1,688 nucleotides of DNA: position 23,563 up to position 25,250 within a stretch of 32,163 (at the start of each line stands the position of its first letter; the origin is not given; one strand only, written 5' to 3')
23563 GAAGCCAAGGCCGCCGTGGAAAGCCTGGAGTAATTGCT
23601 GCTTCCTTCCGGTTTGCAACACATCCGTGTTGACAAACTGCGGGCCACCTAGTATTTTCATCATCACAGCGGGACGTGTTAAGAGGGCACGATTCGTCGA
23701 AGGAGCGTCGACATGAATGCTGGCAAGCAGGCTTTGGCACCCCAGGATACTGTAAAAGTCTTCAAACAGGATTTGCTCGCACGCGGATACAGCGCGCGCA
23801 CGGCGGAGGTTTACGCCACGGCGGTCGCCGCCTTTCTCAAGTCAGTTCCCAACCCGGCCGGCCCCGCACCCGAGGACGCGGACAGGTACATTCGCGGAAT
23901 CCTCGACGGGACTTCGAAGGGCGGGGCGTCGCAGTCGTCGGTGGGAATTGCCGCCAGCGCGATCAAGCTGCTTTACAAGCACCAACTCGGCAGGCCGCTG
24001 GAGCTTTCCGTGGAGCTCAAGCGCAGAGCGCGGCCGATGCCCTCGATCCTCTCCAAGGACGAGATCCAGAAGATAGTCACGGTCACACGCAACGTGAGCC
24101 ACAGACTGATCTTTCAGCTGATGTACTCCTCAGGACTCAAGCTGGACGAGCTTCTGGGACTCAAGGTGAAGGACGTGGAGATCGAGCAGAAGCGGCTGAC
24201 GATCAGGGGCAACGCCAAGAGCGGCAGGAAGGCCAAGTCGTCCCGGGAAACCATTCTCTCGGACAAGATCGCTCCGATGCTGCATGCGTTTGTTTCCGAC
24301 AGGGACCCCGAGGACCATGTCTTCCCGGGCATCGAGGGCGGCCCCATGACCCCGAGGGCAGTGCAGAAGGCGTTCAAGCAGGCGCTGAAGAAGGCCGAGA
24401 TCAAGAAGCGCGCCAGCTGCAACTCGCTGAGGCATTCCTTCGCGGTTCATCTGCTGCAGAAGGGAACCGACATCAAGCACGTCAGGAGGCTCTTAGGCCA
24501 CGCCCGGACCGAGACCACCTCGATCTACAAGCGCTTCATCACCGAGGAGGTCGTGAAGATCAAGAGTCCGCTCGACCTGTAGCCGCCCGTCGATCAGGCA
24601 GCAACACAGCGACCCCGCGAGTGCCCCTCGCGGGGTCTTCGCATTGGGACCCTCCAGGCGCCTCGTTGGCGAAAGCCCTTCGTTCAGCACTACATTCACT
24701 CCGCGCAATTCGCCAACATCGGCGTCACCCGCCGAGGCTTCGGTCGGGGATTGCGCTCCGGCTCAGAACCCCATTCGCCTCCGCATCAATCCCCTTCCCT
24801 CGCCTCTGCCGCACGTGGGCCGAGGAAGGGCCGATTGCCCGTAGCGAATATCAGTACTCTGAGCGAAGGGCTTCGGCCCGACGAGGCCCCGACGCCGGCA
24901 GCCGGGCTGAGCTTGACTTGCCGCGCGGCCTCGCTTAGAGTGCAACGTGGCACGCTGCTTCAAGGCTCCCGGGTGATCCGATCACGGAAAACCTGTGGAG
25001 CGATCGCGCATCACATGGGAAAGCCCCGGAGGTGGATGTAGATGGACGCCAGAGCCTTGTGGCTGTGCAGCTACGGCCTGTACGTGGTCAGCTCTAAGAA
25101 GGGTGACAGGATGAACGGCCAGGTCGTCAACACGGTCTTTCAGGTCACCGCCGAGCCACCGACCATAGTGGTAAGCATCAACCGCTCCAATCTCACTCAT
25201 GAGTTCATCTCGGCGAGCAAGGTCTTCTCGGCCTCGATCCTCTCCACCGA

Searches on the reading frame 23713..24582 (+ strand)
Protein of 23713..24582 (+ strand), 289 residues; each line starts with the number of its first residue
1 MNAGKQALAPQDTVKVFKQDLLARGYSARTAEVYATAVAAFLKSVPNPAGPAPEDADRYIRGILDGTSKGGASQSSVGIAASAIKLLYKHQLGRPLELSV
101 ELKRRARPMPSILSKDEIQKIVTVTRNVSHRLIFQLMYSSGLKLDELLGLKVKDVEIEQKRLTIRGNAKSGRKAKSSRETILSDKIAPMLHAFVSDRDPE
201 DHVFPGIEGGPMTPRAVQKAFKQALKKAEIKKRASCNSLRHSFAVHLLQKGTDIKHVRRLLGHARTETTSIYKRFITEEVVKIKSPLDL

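Call 16: search_protein_families(library=pfam, proteins=[window:23713-24582:+])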
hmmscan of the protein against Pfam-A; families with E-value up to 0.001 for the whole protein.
window:23713-24582:+ (289 aa): 2 families
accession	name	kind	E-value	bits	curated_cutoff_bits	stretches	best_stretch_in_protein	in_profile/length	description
PF00589.27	Phage_integrase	-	5.8e-35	121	27.1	1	113-274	3-167/172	Phage integrase family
PF13495.12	Phage_int_SAM_4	-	1.4e-06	29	27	1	17-96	5-83/85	Phage integrase, N-terminal SAM-like domain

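Call 49: search_protein_families(library=ncbifam, proteins=[window:23713-24582:+])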
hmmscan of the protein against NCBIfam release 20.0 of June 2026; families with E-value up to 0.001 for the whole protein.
window:23713-24582:+ (289 aa): 12 families
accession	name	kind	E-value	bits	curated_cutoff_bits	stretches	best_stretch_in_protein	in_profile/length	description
NF040815.2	recomb_XerA_Arch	equivalog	3e-48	164.7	220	1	17-280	3-259/263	site-specific tyrosine recombinase/integron integrase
TIGR02249.1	integrase_gron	subfamily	1.1e-45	156.3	265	2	15-196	3-179/315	integron integrase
TIGR02224.1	recomb_XerC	equivalog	4.4e-40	137.9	335.15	1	23-280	10-282/295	tyrosine recombinase XerC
TIGR02225.1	recomb_XerD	equivalog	5.2e-38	131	329.6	1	22-279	9-278/290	site-specific tyrosine recombinase XerD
NF001399.0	PRK00283.1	subfamily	4.5e-33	114.8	279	1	13-280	8-288/300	tyrosine recombinase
NF011946.0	PRK15417.1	equivalog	1.2e-28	100.3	435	2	212-288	252-328/337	integron integrase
NF002331.0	PRK01287.1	subfamily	4.5e-23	81.8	371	1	82-277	105-314/365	site-specific tyrosine recombinase XerC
NF003462.0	PRK05084.1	equivalog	8.9e-13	47.7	267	1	133-279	200-348/360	tyrosine recombinase XerS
NF007371.0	PRK09871.1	subfamily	7.8e-06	25.5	222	1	133-272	31-171/198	tyrosine-type DNA invertase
NF002685.0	PRK02436.1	equivalog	3.8e-05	23.7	178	1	119-266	103-237/245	site-specific tyrosine recombinase XerD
NF040693.1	recomb_GmtY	equivalog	5.4e-05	22.6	340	0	209-280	362-437/441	gamma-mobile-trio recombinase GmtY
NF007370.0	PRK09870.1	subfamily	0.00012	21.8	221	1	126-272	30-176/200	tyrosine-type DNA invertase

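Call 70: find_homologous_proteins(query=window:23713-24582:+, max_evalue=1e-40)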
Query window:23713-24582:+ (289 aa): 91 proteins with E <= 1e-40 among 2587 candidates.
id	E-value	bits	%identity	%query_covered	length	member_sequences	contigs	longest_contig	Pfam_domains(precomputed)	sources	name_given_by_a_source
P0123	1.9e-181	619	100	100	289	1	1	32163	PF13495.13,PF00589.28,PF22823.3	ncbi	ncbi:MAG: tyrosine-type recombinase/integrase [bacterium]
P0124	1.0e-173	594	96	100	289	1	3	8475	PF13495.13,PF00589.28,PF22823.3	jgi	jgi:integrase/recombinase XerD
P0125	3.2e-173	592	95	100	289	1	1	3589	PF13495.13,PF00589.28,PF22823.3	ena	-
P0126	6.8e-173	591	95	100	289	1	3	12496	PF13495.13,PF00589.28,PF22823.3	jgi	jgi:integrase/recombinase XerD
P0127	5.8e-161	552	89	100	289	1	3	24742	PF00589.28,PF22823.3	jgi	jgi:integrase/recombinase XerD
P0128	3.7e-160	550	88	100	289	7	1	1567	PF13495.13,PF00589.28,PF22823.3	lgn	-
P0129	3.2e-159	547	86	100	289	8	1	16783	PF13495.13,PF00589.28,PF22823.3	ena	-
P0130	5.9e-158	542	87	100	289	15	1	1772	PF13495.13,PF00589.28,PF22823.3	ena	-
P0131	3.0e-155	534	85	100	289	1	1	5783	PF13495.13,PF00589.28,PF22823.3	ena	-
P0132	4.8e-155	533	87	100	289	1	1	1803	PF13495.13,PF00589.28,PF22823.3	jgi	jgi:site-specific recombinase XerD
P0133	5.5e-155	533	86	100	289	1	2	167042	PF00589.28,PF02899.24,PF22823.3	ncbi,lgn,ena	-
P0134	1.4e-154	531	85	100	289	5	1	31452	PF13495.13,PF00589.28,PF22823.3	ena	-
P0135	1.7e-154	531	87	100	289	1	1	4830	PF13495.13,PF00589.28,PF22823.3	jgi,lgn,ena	-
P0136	1.8e-154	531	85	100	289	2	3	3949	PF13495.13,PF00589.28,PF02899.24,PF22823.3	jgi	jgi:integrase/recombinase XerD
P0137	1.8e-154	531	86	100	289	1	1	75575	PF13495.13,PF00589.28,PF22823.3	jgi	jgi:integrase/recombinase XerD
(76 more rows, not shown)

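Call 71: find_encoding_contigs(protein=P0126, flank=10000, max_places=4)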
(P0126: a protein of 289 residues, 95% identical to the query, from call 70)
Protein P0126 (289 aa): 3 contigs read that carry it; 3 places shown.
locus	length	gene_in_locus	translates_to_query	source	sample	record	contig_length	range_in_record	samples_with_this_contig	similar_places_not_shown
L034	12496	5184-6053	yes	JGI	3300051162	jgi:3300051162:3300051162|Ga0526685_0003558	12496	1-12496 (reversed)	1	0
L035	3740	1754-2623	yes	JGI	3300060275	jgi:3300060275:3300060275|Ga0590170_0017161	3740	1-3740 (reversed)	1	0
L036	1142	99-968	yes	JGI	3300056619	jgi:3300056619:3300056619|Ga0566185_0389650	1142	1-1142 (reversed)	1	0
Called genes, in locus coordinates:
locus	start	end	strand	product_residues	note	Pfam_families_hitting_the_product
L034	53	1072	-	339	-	PF00037:Fer4 (faint), PF12838:Fer4_7 (faint), PF13237:Fer4_10 (faint), PF13534:Fer4_17 (faint), PF13187:Fer4_9 (faint), PF13746:Fer4_18 (faint), PF13183:Fer4_8, PF17179:Fer4_22, +2 more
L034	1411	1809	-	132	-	PF13596:PAS_10, PF08448:PAS_4 (weak)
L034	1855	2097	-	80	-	-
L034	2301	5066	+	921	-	PF01145:Band_7 (weak), PF01663:Phosphodiest, PF14559:TPR_19, PF14559:TPR_19, PF13414:TPR_11, PF13424:TPR_12, PF13432:TPR_16, PF14559:TPR_19, +27 more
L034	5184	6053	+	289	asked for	PF13495:Phage_int_SAM_4 (weak), PF00589:Phage_integrase, PF22823:MrpR_C_cat (weak)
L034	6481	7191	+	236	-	PF01613:Flavin_Reduct, PF00301:Rubredoxin, PF21349:RUBY_RBDX (faint)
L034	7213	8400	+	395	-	PF00753:Lactamase_B, PF19583:ODP, PF00258:Flavodoxin_1 (weak)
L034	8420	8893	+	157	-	PF02915:Rubrerythrin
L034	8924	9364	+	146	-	-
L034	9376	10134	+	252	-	PF05401:NodS, PF01209:Ubie_methyltran (weak), PF05175:MTS, PF13489:Methyltransf_23, PF13847:Methyltransf_31, PF08241:Methyltransf_11, PF08242:Methyltransf_12, PF13649:Methyltransf_25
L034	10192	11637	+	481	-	-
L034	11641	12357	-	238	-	PF00072:Response_reg, PF00512:HisKA (weak)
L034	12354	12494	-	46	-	?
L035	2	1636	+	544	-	?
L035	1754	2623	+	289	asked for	PF13495:Phage_int_SAM_4 (weak), PF00589:Phage_integrase, PF22823:MrpR_C_cat (weak)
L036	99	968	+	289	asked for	PF13495:Phage_int_SAM_4 (weak), PF00589:Phage_integrase, PF22823:MrpR_C_cat (weak)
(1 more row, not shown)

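Call 72: find_encoding_contigs(protein=P0124, flank=10000, max_places=4)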
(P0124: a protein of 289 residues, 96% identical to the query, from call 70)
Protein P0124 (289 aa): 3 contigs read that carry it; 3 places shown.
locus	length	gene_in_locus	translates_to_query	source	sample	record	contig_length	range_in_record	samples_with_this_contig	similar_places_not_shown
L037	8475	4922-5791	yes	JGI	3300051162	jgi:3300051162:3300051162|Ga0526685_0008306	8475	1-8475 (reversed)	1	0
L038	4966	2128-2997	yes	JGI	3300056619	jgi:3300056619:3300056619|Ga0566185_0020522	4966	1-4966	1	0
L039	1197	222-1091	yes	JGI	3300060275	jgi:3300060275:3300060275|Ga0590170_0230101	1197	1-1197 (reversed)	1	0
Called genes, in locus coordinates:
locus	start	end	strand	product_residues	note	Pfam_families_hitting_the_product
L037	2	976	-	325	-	?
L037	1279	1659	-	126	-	PF13596:PAS_10, PF08448:PAS_4 (weak)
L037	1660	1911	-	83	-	-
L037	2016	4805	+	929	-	PF01145:Band_7, PF01663:Phosphodiest, PF14559:TPR_19, PF13432:TPR_16, PF00515:TPR_1, PF07719:TPR_2, PF13424:TPR_12, PF13432:TPR_16, +36 more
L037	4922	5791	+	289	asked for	PF13495:Phage_int_SAM_4 (faint), PF00589:Phage_integrase, PF22823:MrpR_C_cat (weak)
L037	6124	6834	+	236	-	PF01613:Flavin_Reduct, PF00301:Rubredoxin, PF21349:RUBY_RBDX (faint)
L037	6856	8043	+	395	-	PF00753:Lactamase_B, PF19583:ODP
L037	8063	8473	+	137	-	?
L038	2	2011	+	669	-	?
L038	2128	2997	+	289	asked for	PF13495:Phage_int_SAM_4 (faint), PF00589:Phage_integrase, PF22823:MrpR_C_cat (weak)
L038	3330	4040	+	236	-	PF01613:Flavin_Reduct, PF00301:Rubredoxin, PF21349:RUBY_RBDX (faint)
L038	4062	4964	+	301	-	?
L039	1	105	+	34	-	?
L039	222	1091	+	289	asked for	PF13495:Phage_int_SAM_4 (faint), PF00589:Phage_integrase, PF22823:MrpR_C_cat (weak)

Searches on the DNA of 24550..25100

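Call 7: search_rna_families(source=window, start=24550, end=25100, threshold=evalue, max_evalue=10, show_alignments=3)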
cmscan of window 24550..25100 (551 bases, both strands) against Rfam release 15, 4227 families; matches with E-value up to 10: 4.
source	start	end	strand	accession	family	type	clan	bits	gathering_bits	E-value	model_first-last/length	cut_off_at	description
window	24804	24903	-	RF01020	mir-572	Gene; miRNA;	-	17.4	80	8.2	1-90/90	no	mir-572 microRNA precursor family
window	24606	24662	-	RF02790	sodF_sRNA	Gene; sRNA;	-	16.3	46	5.7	1-90/90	no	sodF sRNA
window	24606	24642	-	RF01791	F6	Gene; sRNA;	-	15.5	46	6.9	1-57/57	no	F6 TB sRNA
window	24732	24808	+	RF00942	mir-1224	Gene; miRNA;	-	15.2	105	9.7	1-86/86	no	mir-1224 microRNA precursor family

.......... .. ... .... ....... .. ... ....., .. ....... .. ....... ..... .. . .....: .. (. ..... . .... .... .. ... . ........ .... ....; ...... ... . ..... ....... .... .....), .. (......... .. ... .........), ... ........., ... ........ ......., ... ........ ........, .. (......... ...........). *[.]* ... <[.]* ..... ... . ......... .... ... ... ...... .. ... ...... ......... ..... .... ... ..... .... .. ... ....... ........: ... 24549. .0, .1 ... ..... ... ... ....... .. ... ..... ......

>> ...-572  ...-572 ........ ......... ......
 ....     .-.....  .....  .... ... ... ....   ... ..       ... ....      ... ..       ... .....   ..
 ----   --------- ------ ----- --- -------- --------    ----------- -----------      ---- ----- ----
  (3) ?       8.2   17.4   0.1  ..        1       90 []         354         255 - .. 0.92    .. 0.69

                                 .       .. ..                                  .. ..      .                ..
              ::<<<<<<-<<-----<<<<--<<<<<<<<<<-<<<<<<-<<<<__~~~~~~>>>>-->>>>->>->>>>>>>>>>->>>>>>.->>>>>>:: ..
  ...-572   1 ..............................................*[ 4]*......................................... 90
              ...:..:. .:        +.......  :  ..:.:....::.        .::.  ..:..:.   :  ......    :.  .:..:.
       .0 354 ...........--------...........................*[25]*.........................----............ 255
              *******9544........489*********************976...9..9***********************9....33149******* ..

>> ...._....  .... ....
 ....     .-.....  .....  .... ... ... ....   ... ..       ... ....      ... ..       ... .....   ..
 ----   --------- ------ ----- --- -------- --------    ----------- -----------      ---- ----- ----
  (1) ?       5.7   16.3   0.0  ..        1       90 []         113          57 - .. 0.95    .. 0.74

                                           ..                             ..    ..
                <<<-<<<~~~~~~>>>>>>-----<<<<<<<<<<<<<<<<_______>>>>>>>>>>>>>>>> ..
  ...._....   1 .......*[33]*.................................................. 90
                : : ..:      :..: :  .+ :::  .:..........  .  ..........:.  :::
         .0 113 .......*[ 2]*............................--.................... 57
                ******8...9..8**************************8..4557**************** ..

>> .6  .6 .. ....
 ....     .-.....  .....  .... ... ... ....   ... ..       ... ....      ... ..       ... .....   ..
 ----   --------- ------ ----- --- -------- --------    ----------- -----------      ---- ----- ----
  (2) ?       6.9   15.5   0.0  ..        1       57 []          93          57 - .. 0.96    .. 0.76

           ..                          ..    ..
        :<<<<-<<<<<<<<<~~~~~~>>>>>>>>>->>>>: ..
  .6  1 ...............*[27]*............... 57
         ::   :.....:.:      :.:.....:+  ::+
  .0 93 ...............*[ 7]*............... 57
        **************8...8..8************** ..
